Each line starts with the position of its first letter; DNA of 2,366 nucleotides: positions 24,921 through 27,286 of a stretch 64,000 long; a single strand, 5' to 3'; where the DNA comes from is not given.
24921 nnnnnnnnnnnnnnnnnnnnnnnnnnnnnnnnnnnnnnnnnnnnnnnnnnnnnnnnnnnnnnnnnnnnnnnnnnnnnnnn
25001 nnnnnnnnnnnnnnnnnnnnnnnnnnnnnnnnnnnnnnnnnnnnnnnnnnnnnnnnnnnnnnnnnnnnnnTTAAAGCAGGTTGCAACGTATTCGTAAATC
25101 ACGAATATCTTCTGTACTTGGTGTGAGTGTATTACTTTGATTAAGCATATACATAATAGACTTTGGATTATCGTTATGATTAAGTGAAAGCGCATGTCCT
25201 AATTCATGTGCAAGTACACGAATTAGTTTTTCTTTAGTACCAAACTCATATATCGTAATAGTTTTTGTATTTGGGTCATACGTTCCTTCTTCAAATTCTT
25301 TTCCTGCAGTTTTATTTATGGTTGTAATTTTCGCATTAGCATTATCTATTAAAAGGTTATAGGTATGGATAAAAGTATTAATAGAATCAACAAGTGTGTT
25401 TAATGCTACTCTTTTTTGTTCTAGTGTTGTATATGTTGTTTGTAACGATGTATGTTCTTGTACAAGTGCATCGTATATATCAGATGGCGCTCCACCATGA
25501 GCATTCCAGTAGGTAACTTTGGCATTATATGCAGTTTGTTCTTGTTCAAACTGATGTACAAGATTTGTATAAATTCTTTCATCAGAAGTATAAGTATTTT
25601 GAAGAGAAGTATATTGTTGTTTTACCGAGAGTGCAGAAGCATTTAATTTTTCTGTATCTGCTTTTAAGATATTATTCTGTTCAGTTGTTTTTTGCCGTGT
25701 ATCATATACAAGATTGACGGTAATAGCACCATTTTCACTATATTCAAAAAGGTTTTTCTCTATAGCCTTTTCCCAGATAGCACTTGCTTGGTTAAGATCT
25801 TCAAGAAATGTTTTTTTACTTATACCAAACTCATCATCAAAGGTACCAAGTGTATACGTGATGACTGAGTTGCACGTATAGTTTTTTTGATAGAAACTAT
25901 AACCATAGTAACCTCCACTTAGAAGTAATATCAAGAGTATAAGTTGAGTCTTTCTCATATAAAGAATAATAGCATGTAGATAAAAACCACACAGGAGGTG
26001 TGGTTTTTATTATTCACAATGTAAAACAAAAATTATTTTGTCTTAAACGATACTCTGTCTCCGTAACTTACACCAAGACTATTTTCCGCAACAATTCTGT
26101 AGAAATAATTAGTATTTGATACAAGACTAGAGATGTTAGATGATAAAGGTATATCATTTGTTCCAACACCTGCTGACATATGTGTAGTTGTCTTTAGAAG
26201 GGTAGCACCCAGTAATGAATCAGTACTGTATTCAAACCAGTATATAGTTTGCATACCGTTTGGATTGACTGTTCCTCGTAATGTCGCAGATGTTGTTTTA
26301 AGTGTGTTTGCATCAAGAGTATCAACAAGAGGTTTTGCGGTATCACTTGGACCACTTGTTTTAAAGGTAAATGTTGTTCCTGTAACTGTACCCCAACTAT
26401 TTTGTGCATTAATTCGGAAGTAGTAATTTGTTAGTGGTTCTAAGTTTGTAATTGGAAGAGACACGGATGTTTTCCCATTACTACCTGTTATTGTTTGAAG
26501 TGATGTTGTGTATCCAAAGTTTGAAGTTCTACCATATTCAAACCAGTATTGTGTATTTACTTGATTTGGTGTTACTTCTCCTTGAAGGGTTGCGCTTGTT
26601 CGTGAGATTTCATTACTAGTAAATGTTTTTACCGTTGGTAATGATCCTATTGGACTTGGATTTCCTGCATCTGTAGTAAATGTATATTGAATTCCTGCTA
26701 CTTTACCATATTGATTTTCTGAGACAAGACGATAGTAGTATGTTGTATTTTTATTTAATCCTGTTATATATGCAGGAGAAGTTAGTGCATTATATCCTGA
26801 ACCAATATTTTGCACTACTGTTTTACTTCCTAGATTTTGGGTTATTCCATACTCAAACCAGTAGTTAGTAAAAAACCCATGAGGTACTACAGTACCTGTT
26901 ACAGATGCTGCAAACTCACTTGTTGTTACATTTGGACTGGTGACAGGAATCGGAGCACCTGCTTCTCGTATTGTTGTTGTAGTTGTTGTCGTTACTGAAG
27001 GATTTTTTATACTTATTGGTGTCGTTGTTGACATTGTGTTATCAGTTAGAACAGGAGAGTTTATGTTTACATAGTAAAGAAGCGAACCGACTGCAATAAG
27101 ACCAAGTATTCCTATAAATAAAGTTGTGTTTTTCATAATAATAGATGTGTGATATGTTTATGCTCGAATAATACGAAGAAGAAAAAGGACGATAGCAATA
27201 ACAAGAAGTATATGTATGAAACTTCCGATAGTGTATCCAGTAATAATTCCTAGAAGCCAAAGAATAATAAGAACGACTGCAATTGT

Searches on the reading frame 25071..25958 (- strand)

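Call 88: search_protein_families(library=pfam, proteins=[window:25071-25958:-], max_evalue=0.001)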
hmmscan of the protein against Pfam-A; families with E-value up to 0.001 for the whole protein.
window:25071-25958:- (295 aa): 2 families
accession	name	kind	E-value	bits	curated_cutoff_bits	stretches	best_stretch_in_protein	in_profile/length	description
PF00413.30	Peptidase_M10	-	1.7e-07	31.7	24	1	32-286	6-152/159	Matrixin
PF20573.4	DUF6782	-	2e-06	27.7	27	1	176-256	18-101/241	Putative metallopeptidase family (DUF6782)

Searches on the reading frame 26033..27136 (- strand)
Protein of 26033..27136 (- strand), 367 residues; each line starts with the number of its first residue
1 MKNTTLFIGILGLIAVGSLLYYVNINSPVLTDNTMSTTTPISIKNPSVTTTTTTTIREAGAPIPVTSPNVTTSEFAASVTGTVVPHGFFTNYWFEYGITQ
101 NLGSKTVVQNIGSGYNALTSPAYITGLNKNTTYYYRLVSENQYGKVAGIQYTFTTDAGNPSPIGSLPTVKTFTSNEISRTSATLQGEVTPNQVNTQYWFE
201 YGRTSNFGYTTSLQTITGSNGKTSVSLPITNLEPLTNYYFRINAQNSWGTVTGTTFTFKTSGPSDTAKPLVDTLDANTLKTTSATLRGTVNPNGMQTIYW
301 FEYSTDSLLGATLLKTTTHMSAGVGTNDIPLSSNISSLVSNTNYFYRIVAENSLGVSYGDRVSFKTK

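Call 88: search_protein_families(library=pfam, proteins=[window:26033-27136:-], max_evalue=0.001)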
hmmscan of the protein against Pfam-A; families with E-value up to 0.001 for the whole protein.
window:26033-27136:- (367 aa): 4 families
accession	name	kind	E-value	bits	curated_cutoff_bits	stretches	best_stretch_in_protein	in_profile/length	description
PF16656.11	Pur_ac_phosph_N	-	2.7e-11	44.3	30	1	193-260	24-93/93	Purple acid Phosphatase, N-terminal domain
PF16655.11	PhoD_N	-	6.7e-09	36.6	30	0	188-256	19-89/90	PhoD-like phosphatase, N-terminal domain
PF25059.1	FN3_DSCAM-DSCAML_C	-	1.7e-06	28.7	39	0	216-261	36-80/89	DSCAM/DSCAML C-terminal Fn3-like domain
PF00041.27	fn3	-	3.2e-05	24.5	25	0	173-249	7-73/84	Fibronectin type III domain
